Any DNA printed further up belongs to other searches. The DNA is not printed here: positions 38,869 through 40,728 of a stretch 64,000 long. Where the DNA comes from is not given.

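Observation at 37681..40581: Translationally coupled HAMP-HD-GYP phosphodiesterase and HAMP-class III cyclase with matching sensor architecture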

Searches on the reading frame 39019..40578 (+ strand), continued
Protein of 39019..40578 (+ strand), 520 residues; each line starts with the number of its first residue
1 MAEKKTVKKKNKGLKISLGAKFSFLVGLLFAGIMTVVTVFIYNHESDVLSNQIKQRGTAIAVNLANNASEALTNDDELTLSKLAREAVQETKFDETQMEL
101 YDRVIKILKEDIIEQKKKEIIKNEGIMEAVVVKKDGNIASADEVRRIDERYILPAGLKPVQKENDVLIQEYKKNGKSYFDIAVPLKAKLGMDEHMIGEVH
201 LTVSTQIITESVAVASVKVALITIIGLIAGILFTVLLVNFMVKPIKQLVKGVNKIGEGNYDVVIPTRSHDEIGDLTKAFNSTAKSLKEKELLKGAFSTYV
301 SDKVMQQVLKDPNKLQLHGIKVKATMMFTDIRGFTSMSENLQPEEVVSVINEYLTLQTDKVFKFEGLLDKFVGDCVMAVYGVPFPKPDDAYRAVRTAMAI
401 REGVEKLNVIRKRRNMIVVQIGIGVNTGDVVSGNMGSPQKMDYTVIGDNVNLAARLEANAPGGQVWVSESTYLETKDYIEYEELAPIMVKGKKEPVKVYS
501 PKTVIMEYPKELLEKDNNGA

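Call 32: find_homologous_proteins(query=window:39019-40578:+, max_evalue=1e-20)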
Query window:39019-40578:+ (520 aa): 4421 proteins with E <= 1e-20 among 8000 candidates; the best 120 are listed.
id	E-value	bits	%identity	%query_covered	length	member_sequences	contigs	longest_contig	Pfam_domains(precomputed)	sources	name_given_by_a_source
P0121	0.0e+0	1073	96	100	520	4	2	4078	PF00672.31,PF00211.26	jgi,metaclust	metaclust:\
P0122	5.9e-296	1000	89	98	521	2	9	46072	PF00672.31,PF00211.26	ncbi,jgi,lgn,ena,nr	ncbi:MAG: Adenylate cyclase 2 [Candidatus Aerophobetes bacterium ADurb.Bin490]|nr:MAG: Adenylate cyc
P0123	2.2e-285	965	86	97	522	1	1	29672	PF00672.31,PF00211.26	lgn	-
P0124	2.0e-228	777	72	94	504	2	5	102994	PF00672.31,PF00211.26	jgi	jgi:adenylate cyclase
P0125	5.0e-219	746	71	93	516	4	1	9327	PF00672.31,PF00211.26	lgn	-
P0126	7.2e-216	736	70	94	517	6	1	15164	PF00672.31,PF00211.26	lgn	-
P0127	1.1e-215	735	69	93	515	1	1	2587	PF00672.31,PF00211.26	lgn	-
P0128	1.0e-210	719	67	95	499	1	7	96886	PF00672.31,PF00211.26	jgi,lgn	-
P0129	3.1e-209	714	67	93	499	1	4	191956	PF00672.31,PF00211.26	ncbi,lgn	-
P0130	3.6e-205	700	67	96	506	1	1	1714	PF00672.31,PF00211.26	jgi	jgi:adenylate cyclase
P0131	1.3e-204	699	65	96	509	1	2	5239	PF00672.31,PF00211.26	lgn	-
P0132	1.9e-204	698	66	96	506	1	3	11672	PF00672.31,PF00211.26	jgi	jgi:adenylate cyclase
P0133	2.9e-204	697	66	96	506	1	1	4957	PF00672.31,PF00211.26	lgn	-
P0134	2.1e-202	691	65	97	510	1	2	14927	PF00672.31,PF00211.26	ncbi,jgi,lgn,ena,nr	ncbi:MAG TPA: HAMP domain-containing protein [bacterium]|nr:HAMP domain-containing protein [bacteriu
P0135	1.3e-200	685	65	96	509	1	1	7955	PF00672.31,PF00211.26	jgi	jgi:adenylate cyclase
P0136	2.3e-199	681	64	96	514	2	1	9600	PF00672.31,PF00211.26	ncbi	ncbi:MAG: adenylate/guanylate cyclase domain-containing protein [bacterium]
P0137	3.6e-199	681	65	96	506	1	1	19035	PF00672.31,PF00211.26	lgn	-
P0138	3.0e-196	671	64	96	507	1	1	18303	PF00672.31,PF00211.26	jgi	jgi:adenylate cyclase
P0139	5.9e-196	670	63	94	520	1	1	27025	PF00672.31,PF00211.26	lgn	-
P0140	3.6e-194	664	62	96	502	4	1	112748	PF00672.31,PF00211.26,PF17203.11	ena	-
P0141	6.8e-194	663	63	96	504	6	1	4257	PF00672.31,PF00211.26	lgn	-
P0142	3.8e-191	654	60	95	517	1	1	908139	PF00672.31,PF00211.26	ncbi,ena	-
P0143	7.5e-191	653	63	95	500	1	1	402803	PF00672.31,PF00211.26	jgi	jgi:adenylate cyclase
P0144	2.3e-190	652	63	94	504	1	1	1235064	PF00672.31,PF00211.26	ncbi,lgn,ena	-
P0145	6.5e-188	644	61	94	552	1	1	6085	PF00672.31,PF00211.26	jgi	jgi:class 3 adenylate cyclase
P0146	6.9e-188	643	61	95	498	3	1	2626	PF00672.31,PF00211.26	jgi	jgi:adenylate cyclase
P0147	1.3e-187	643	62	95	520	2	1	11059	PF00672.31,PF00211.26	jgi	jgi:adenylate cyclase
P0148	2.0e-187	642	62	97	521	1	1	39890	PF00672.31,PF00211.26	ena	-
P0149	9.4e-187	640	60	93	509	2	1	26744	PF00672.31,PF00211.26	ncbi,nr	ncbi:MAG: HAMP domain-containing protein [Candidatus Goldbacteria bacterium]|nr:HAMP domain-containi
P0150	1.0e-186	640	61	95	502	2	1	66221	PF00672.31,PF00211.26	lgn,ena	-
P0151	2.8e-186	638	61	96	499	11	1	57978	PF00672.31,PF00211.26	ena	-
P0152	5.8e-186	637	63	93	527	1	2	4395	PF00672.31,PF00211.26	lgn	-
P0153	8.9e-186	636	62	94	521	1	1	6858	PF00672.31,PF00211.26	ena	-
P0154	9.9e-186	636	61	95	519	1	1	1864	PF00672.31,PF00211.26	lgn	-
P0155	2.1e-185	635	61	97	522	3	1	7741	PF00672.31,PF00211.26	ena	-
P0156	8.0e-185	633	61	96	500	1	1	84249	PF00672.31,PF00211.26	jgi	jgi:adenylate cyclase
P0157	1.0e-184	633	61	93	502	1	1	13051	PF00672.31,PF00211.26,PF17203.11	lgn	-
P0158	1.2e-184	633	60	94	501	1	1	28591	PF00672.31,PF00211.26,PF17203.11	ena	-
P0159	2.9e-184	631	62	94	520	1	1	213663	PF00672.31,PF00211.26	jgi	jgi:adenylate cyclase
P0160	9.0e-184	630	59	93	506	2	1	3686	PF00672.31,PF00211.26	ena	-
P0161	1.4e-183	629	61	93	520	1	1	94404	PF00672.31,PF00211.26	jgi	jgi:adenylate cyclase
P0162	7.6e-183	627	60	93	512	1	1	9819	PF00672.31,PF00211.26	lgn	-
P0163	2.2e-182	625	59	97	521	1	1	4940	PF00672.31,PF00211.26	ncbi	-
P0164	3.1e-182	625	59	95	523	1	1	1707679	PF00672.31,PF00211.26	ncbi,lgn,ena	-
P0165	6.1e-182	624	58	96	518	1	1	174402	PF00672.31,PF00211.26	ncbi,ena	-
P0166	1.0e-181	623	58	93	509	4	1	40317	PF00672.31,PF00211.26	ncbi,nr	ncbi:MAG: HAMP domain-containing protein [Candidatus Goldbacteria bacterium]|nr:HAMP domain-containi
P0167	2.4e-181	622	58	93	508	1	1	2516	PF00672.31,PF00211.26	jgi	jgi:adenylate cyclase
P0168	2.5e-180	619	57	96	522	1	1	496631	PF00672.31,PF00211.26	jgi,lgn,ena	-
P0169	5.8e-180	617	61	97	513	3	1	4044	PF00672.31,PF00211.26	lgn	-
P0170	7.1e-180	617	59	93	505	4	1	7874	PF00672.31,PF00211.26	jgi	jgi:adenylate cyclase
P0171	1.0e-179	617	58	93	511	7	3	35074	PF00672.31,PF00211.26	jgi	-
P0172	1.7e-179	616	59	96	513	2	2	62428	PF00672.31,PF00211.26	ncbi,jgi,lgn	-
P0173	2.0e-178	612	58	93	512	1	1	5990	PF00672.31,PF00211.26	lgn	-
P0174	4.1e-176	605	59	95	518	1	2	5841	PF00672.31,PF00211.26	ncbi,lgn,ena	-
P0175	3.4e-175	602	85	63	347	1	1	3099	PF00672.31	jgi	-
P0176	1.6e-173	596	57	96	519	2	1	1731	PF00672.31,PF00211.26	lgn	-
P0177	1.8e-173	596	65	83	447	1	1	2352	PF00672.31,PF00211.26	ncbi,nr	ncbi:MAG TPA: adenylate/guanylate cyclase domain-containing protein, partial [Firmicutes bacterium]|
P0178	8.7e-171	587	60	87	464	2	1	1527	PF00672.31,PF00211.26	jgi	-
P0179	9.5e-170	584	58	95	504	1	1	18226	PF00672.31,PF00211.26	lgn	-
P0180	2.7e-166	572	75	67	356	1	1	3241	PF00672.31,PF00211.26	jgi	-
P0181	2.7e-161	556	69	73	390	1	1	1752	PF00672.31,PF00211.26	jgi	-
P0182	4.7e-156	538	68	71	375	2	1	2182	PF00672.31,PF00211.26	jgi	jgi:adenylate cyclase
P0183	1.3e-155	537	67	72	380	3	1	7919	PF00672.31,PF00211.26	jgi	-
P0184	2.6e-151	523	60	81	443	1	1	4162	PF00672.31,PF00211.26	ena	-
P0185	3.2e-148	513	69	67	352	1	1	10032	PF00672.31,PF00211.26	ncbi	-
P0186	8.8e-147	508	62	75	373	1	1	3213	PF00672.31,PF00211.26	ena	-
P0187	1.4e-140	487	54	86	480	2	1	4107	PF00672.31,PF00211.26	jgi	-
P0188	1.1e-137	478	49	96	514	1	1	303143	PF00672.31,PF00211.26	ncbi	-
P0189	7.5e-136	472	69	62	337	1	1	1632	PF00672.31,PF00211.26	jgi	-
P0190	2.9e-135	470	50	95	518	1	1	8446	PF00672.31,PF00211.26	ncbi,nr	ncbi:MAG: HAMP domain-containing protein [Candidatus Firestonebacteria bacterium]|nr:HAMP domain-con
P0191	6.3e-135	469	75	55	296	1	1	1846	PF00672.31,PF00211.26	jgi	jgi:adenylate cyclase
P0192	7.3e-133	462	48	95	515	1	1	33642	PF00672.31,PF00211.26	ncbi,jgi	jgi:class 3 adenylate cyclase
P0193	1.3e-132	461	48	97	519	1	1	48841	PF00672.31,PF00211.26,PF17203.11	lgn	-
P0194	1.9e-132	461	67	59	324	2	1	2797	PF00672.31,PF00211.26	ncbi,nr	ncbi:MAG TPA: adenylate/guanylate cyclase domain-containing protein, partial [Candidatus Goldiibacte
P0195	1.0e-130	455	46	94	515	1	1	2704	PF00672.31,PF00211.26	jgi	jgi:adenylate cyclase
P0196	3.9e-130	453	47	95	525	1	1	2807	PF00672.31,PF00211.26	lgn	-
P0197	5.8e-130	452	46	95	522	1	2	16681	PF00672.31,PF00211.26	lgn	-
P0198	7.8e-130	452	47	95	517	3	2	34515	PF00672.31,PF00211.26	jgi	jgi:class 3 adenylate cyclase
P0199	2.0e-129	451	49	95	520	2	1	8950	PF00672.31,PF00211.26,PF17203.11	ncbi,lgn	-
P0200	4.2e-129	450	46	95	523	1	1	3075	PF00672.31,PF00211.26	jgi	jgi:adenylate cyclase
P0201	5.4e-129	449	46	97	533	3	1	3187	PF00672.31,PF00211.26,PF17203.11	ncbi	-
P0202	5.2e-128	446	46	96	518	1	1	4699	PF00672.31,PF00211.26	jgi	-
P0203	1.5e-127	445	45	95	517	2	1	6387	PF00672.31,PF00211.26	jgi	jgi:adenylate cyclase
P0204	2.3e-127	444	46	96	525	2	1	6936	PF00672.31,PF00211.26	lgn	-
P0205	8.1e-126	439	46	96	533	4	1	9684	PF00672.31,PF00211.26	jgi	-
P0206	8.1e-126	439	47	94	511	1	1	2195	PF00672.31,PF00211.26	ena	-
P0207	6.4e-124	433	44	96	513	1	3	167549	PF00672.31,PF00211.26,PF17203.11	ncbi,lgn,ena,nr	ncbi:HAMP domain-containing protein [bacterium]|nr:HAMP domain-containing protein [bacterium]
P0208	8.4e-124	432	45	95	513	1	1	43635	PF00672.31,PF00211.26,PF17203.11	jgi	-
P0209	1.1e-123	432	46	95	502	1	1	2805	PF00672.31,PF00211.26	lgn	-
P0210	6.3e-123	429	46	93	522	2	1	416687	PF00672.31,PF00211.26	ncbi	-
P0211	1.7e-122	428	46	97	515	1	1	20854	PF00672.31,PF00211.26,PF17203.11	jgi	jgi:adenylate cyclase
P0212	1.1e-121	425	43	97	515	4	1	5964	PF00672.31,PF00211.26,PF17203.11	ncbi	-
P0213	1.3e-121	425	45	95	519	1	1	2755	PF00672.31,PF00211.26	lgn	-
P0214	2.6e-118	414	46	91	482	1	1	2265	PF00672.31,PF00211.26,PF17203.11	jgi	jgi:class 3 adenylate cyclase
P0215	3.7e-117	410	43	95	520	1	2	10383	PF00672.31,PF00211.26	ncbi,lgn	-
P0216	1.1e-114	402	43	94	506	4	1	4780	PF00672.31,PF00211.26,PF17203.11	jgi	-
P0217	2.3e-114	401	43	96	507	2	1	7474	PF00672.31,PF00211.26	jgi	jgi:adenylate cyclase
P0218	1.8e-113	398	42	94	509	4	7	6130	PF00672.31,PF00211.26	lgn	-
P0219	3.4e-113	397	43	94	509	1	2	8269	PF00672.31,PF00211.26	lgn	-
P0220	7.2e-110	386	42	95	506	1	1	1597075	PF00672.31,PF00211.26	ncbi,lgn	ncbi:MAG: adenylate/guanylate cyclase domain-containing protein [candidate division FCPU426 bacteriu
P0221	4.0e-100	354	40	94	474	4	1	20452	PF00672.31,PF00211.26,PF17203.11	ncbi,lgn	-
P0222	6.9e-100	353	41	94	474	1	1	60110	PF00672.31,PF00211.26,PF17203.11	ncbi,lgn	-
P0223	1.5e-99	352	57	61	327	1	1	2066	PF00672.31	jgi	jgi:nitrogen fixation/metabolism regulation signal transduction histidine kinase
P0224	4.3e-98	347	39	94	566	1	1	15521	PF00672.31,PF00211.26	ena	-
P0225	5.5e-98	347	37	94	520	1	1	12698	PF00672.31,PF00211.26,PF17203.11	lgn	-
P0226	2.9e-96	341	37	93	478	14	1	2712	PF00672.31,PF00211.26,PF17203.11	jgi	jgi:adenylate cyclase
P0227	1.3e-95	339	40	87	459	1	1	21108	PF00672.31,PF00211.26,PF17203.11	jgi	jgi:adenylate cyclase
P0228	5.8e-95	337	41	89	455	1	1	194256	PF00672.31,PF00211.26,PF17203.11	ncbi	-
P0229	8.2e-95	337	39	85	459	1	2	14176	PF00672.31,PF00211.26,PF17203.11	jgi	jgi:adenylate cyclase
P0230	5.8e-94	334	39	89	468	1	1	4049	PF00672.31,PF00211.26,PF17203.11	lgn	-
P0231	6.8e-94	334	38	89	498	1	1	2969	PF00672.31,PF00211.26,PF17203.11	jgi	-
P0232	9.7e-94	333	38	91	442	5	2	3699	PF00672.31,PF00211.26,PF17203.11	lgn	-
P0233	1.3e-93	333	38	94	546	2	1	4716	PF00672.31,PF00211.26,PF17203.11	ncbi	-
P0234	2.9e-93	331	39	92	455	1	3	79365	PF00672.31,PF00211.26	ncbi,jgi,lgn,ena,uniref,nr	ncbi:hypothetical protein DRP53_01465 [candidate division WOR-3 bacterium]|uniref:HAMP domain-contai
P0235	3.1e-93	331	40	93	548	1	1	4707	PF00672.31,PF00211.26,PF17203.11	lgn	-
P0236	6.5e-93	330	38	94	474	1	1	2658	PF00672.31,PF00211.26,PF17203.11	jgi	-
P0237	7.7e-93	330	39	93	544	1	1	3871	PF00672.31,PF00211.26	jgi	jgi:adenylate cyclase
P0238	9.4e-93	330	39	93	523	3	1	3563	PF00672.31,PF00211.26,PF17203.11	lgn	-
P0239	9.6e-93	330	38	92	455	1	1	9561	PF00672.31,PF00211.26,PF17203.11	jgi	jgi:adenylate cyclase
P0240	4.4e-92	328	38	93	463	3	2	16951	PF00672.31,PF00211.26,PF17203.11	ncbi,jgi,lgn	ncbi:MAG TPA: adenylate/guanylate cyclase domain-containing protein [Candidatus Binatia bacterium]|j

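Call 33: find_encoding_contigs(protein=P0188, flank=5000, max_places=1)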
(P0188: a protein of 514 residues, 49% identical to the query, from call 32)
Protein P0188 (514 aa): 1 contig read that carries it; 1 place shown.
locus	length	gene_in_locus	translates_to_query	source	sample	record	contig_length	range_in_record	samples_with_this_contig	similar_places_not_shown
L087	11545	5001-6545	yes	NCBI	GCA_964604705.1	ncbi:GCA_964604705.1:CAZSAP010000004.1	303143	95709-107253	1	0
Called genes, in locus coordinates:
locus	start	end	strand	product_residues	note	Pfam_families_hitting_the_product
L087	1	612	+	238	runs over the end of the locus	PF00702:Hydrolase, PF13419:HAD_2, PF13242:Hydrolase_like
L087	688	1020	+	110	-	PF04304:DUF454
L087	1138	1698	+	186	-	-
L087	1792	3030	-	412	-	PF00930:DPPIV_N (faint), PF25174:Beta-prop_THOC3 (weak), PF26550:Tricorn_2nd, PF12894:ANAPC4_WD40 (faint), PF26549:Tricorn_N, PF26550:Tricorn_2nd (weak), PF26549:Tricorn_N, PF07676:PD40 (weak)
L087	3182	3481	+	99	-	-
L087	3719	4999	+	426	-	PF17203:sCache_3_2, PF00672:HAMP, PF13487:HD_5, PF01966:HD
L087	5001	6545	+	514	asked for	PF00672:HAMP, PF00211:Guanylate_cyc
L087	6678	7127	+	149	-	PF02502:LacAB_rpiB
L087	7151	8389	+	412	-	PF00464:SHMT, PF00155:Aminotran_1_2, PF01212:Beta_elim_lyase (weak)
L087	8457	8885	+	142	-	PF00383:dCMP_cyt_deam_1, PF14437:MafB19-deam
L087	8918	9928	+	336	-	PF00953:Glycos_transf_4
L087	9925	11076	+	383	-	PF02350:Epimerase_2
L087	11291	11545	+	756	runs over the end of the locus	PF04932:Wzy_C, PF13428:TPR_14 (faint), PF13424:TPR_12 (faint), PF00515:TPR_1 (faint), PF07719:TPR_2 (faint), PF13174:TPR_6 (faint), PF13181:TPR_8 (faint), PF13432:TPR_16, +5 more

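Call 34: find_encoding_contigs(protein=P0190, flank=5000, max_places=1)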
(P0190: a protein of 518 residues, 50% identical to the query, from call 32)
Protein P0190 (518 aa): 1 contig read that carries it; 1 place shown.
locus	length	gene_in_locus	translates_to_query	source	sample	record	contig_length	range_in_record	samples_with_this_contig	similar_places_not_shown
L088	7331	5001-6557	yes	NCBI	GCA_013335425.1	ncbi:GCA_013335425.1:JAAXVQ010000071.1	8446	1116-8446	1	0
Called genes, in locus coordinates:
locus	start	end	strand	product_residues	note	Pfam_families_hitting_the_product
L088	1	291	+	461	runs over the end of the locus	PF00515:TPR_1 (faint)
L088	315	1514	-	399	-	PF01142:TruD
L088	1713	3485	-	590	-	PF26550:Tricorn_2nd, PF00930:DPPIV_N (weak), PF26549:Tricorn_N, PF24817:WD40_WDHD1_1st (weak), PF25174:Beta-prop_THOC3 (weak), PF26549:Tricorn_N, PF07676:PD40, PF26549:Tricorn_N, +3 more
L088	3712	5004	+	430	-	PF17203:sCache_3_2, PF00672:HAMP, PF13487:HD_5, PF01966:HD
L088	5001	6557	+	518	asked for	PF00672:HAMP, PF00211:Guanylate_cyc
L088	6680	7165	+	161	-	PF02502:LacAB_rpiB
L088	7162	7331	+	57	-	PF00464:SHMT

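Call 35: find_encoding_contigs(protein=P0207, flank=5000, max_places=1)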
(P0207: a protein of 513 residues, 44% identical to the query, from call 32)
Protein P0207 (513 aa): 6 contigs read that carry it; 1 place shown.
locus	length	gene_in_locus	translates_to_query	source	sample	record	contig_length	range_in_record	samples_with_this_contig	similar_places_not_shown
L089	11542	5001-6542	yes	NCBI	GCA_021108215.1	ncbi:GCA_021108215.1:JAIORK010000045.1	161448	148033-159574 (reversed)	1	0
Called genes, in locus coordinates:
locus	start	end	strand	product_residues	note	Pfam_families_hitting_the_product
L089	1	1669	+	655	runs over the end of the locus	PF11751:PorP_SprF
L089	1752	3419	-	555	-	PF26549:Tricorn_N (weak), PF26550:Tricorn_2nd (weak), PF00930:DPPIV_N (faint), PF26549:Tricorn_N, PF25174:Beta-prop_THOC3 (faint), PF26549:Tricorn_N (weak), PF07676:PD40 (weak)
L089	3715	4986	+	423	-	PF17203:sCache_3_2, PF00672:HAMP, PF13487:HD_5, PF01966:HD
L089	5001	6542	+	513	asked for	PF17203:sCache_3_2 (weak), PF00672:HAMP, PF00211:Guanylate_cyc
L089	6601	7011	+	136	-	PF01451:LMWPc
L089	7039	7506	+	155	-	PF02502:LacAB_rpiB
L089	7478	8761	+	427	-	PF00464:SHMT, PF00155:Aminotran_1_2, PF01212:Beta_elim_lyase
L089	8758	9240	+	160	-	PF00383:dCMP_cyt_deam_1, PF14437:MafB19-deam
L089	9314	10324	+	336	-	PF00953:Glycos_transf_4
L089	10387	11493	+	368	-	PF02350:Epimerase_2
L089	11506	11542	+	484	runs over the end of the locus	PF12161:HsdM_N, PF02384:N6_Mtase, PF20473:MmeI_Mtase (faint), PF07669:Eco57I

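Call 36: find_encoding_contigs(protein=P0220, flank=5000, max_places=1)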
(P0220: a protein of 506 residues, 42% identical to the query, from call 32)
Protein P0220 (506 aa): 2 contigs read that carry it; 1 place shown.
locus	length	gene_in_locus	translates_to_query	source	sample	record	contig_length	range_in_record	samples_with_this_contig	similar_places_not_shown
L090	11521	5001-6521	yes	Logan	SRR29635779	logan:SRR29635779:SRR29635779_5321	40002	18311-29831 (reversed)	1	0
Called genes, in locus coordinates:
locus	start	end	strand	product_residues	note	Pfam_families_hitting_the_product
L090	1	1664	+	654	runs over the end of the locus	PF07719:TPR_2 (faint)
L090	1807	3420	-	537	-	-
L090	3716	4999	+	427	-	PF17203:sCache_3_2, PF00672:HAMP, PF13487:HD_5, PF01966:HD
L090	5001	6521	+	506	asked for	PF00672:HAMP, PF00211:Guanylate_cyc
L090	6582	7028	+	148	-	PF01451:LMWPc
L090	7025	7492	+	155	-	PF02502:LacAB_rpiB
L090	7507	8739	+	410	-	PF00464:SHMT, PF01212:Beta_elim_lyase (faint)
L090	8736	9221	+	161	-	PF00383:dCMP_cyt_deam_1, PF14437:MafB19-deam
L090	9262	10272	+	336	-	PF00953:Glycos_transf_4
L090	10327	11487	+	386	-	PF02350:Epimerase_2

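Call 40: find_encoding_contigs(protein=P0234, flank=4000, max_places=1)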
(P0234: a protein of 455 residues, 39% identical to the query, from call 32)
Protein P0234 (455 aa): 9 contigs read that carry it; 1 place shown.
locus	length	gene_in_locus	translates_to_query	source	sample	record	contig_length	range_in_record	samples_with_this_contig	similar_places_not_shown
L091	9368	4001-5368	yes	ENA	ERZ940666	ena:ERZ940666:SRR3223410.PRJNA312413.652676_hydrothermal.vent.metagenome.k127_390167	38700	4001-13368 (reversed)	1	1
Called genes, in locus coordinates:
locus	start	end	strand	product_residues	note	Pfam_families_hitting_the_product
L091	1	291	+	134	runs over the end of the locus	PF08211:dCMP_cyt_deam_2, PF00383:dCMP_cyt_deam_1, PF26947:CDL (weak), PF14421:LmjF365940-deam (faint)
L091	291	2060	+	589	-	PF13191:AAA_16, PF13424:TPR_12 (faint)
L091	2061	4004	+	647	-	PF19838:LptD_2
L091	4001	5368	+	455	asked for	PF00672:HAMP, PF00211:Guanylate_cyc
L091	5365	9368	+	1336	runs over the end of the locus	PF01869:BcrAD_BadFG, PF09989:DUF2229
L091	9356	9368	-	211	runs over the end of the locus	PF12844:HTH_19, PF13560:HTH_31, PF01381:HTH_3, PF00717:Peptidase_S24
